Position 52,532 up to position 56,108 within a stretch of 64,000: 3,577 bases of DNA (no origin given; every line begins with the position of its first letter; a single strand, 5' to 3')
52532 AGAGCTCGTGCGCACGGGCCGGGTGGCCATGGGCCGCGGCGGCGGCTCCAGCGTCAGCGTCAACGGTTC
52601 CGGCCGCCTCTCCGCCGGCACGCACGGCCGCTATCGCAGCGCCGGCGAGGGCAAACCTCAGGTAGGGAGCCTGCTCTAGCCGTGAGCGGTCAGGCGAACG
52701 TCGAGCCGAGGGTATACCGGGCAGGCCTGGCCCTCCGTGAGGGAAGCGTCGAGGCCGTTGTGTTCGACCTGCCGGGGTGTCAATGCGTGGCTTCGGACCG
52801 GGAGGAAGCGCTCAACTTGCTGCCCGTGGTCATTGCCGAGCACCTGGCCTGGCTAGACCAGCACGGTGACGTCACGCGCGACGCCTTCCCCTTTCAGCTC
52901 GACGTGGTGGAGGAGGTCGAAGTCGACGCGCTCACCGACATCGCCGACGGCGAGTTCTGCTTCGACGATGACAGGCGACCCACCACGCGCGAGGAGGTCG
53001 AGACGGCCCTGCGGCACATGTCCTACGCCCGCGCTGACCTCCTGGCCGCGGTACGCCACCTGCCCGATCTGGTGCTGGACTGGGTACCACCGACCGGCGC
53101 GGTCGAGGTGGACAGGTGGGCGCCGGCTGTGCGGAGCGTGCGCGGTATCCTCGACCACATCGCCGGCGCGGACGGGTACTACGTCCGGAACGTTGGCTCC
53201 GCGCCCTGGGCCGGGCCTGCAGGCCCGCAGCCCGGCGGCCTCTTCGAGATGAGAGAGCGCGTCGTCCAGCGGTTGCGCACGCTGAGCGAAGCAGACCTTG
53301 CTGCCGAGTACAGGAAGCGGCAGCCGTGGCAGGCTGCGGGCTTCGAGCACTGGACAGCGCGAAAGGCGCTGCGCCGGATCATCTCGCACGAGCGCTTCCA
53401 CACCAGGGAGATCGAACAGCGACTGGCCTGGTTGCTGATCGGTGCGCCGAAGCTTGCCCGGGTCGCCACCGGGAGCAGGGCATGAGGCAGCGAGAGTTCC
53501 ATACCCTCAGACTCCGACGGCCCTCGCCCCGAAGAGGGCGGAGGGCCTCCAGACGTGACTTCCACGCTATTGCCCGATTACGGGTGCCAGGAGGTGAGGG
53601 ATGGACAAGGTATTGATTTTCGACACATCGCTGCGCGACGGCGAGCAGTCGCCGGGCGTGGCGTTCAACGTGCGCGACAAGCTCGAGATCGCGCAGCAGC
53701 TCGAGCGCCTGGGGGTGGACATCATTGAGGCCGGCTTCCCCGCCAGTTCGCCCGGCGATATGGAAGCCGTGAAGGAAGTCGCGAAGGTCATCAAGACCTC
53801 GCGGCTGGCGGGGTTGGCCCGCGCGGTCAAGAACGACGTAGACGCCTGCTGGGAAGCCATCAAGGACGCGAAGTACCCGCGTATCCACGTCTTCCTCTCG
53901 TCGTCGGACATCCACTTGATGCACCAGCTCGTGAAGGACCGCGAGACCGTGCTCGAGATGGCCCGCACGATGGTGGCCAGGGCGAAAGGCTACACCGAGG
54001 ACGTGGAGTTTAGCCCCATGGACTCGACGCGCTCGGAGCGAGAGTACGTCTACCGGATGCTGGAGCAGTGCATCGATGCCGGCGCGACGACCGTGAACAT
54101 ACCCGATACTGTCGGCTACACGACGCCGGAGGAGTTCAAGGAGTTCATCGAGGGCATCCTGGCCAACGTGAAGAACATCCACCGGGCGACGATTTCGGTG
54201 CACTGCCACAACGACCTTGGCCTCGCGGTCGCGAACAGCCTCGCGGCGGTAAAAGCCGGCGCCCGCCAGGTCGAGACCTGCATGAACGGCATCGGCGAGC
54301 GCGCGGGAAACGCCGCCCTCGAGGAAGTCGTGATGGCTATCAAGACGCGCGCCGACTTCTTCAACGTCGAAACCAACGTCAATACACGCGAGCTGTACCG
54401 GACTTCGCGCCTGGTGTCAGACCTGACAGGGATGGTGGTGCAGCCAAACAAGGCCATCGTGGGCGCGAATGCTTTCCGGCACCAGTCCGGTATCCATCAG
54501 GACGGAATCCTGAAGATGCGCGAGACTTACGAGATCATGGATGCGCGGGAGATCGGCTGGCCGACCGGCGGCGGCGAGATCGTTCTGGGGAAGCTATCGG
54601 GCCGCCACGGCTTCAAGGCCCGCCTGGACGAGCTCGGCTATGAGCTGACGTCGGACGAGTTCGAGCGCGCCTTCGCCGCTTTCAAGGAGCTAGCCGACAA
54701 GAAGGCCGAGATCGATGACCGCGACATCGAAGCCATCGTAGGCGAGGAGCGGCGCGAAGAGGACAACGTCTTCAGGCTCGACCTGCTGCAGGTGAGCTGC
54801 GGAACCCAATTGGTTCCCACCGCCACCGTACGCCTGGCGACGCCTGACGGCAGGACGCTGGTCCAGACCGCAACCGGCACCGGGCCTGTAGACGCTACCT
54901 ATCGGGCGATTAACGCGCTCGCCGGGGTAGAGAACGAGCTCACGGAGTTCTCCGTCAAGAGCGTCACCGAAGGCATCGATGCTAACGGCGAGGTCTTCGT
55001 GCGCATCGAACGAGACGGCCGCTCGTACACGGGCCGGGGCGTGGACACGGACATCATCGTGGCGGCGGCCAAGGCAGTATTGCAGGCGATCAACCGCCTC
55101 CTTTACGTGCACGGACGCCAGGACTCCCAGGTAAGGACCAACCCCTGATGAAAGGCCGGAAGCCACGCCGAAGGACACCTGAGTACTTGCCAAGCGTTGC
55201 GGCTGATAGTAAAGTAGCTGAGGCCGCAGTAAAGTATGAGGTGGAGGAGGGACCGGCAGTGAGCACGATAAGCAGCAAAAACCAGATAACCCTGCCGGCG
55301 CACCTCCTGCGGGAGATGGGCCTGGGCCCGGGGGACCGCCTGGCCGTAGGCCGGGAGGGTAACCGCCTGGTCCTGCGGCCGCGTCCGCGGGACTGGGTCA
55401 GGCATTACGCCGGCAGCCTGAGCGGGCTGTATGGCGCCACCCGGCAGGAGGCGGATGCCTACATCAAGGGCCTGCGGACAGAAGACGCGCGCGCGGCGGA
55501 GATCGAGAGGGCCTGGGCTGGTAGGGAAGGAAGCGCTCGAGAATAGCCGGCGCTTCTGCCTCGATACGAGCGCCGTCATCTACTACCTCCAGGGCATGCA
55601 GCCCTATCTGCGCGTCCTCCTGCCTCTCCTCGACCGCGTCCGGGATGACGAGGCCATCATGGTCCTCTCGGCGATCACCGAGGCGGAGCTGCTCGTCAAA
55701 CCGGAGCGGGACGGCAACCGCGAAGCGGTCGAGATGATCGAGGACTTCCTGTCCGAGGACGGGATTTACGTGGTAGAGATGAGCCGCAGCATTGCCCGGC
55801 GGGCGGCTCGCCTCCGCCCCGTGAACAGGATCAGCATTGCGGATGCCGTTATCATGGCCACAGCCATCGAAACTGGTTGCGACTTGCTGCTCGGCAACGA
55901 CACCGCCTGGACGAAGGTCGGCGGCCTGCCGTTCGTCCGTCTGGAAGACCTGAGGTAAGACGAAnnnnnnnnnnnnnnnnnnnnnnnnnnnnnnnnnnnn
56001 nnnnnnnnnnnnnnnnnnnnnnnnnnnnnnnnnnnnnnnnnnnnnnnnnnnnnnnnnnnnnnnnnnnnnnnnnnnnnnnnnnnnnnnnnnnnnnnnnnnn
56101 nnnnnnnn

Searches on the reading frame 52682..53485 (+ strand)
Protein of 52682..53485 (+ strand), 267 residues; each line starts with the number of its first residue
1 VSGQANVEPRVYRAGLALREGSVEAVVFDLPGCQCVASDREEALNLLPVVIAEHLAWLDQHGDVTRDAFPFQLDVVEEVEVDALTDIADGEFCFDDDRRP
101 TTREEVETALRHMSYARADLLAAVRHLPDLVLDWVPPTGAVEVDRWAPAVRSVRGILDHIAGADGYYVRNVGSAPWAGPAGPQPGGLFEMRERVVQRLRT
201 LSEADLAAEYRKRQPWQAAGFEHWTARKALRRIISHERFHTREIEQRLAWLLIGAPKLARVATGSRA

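Call 8: search_protein_families(library=pfam, proteins=[window:52682-53485:+])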
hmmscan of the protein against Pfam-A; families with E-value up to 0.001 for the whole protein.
window:52682-53485:+ (267 aa): 1 family
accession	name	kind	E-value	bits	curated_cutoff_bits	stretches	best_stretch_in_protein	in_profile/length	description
PF12867.12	DinB_2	-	4.1e-09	37.4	24.8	1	115-244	4-128/128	DinB superfamily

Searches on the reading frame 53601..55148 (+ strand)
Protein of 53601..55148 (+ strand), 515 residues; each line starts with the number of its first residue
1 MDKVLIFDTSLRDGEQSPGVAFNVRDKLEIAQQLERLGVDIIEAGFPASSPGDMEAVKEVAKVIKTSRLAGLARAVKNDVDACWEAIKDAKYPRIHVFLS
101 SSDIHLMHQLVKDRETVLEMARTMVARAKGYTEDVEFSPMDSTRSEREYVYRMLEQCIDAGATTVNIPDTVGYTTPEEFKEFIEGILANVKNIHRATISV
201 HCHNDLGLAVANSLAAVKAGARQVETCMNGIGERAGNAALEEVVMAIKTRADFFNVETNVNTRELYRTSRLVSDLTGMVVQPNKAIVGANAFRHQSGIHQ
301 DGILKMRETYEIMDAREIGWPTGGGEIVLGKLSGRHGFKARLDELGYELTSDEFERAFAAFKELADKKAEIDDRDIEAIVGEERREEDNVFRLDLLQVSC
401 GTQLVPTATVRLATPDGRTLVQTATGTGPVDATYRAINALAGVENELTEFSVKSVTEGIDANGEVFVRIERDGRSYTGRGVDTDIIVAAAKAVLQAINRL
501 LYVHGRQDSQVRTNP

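Call 8: search_protein_families(library=pfam, proteins=[window:53601-55148:+])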
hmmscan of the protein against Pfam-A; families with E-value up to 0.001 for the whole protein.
window:53601-55148:+ (515 aa): 3 families
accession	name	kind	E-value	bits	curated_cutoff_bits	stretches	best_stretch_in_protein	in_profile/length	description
PF00682.25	HMGL-like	-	7e-95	317.8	29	1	4-272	2-260/260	HMGL-like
PF08502.15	LeuA_dimer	-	9.6e-39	132.7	24.9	1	370-501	1-131/131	LeuA allosteric (dimerisation) domain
PF22617.1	HCS_D2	-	1.9e-26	92.7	27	1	286-368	1-81/82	Homocitrate synthase post-HMGL domain-like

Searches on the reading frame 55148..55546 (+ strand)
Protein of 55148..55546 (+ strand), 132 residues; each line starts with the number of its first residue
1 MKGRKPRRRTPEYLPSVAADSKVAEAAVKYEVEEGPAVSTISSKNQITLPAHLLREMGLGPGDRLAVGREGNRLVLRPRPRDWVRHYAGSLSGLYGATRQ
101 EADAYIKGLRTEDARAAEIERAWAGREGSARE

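Call 8: search_protein_families(library=pfam, proteins=[window:55148-55546:+])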
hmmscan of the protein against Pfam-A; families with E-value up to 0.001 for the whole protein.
window:55148-55546:+ (132 aa): 1 family
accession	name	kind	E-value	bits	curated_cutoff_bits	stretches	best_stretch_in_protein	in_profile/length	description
PF04014.23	MazE_antitoxin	-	1.8e-10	41.1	24.7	1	39-83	2-47/48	Antidote-toxin recognition MazE, bacterial antitoxin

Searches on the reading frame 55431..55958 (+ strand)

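Call 8: search_protein_families(library=pfam, proteins=[window:55431-55958:+])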
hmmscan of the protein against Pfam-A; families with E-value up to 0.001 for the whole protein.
window:55431-55958:+ (175 aa): 1 family
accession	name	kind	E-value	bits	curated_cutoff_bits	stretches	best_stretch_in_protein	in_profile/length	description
PF01850.27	PIN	-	7.9e-17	62.4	23.6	1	43-165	2-119/120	PIN domain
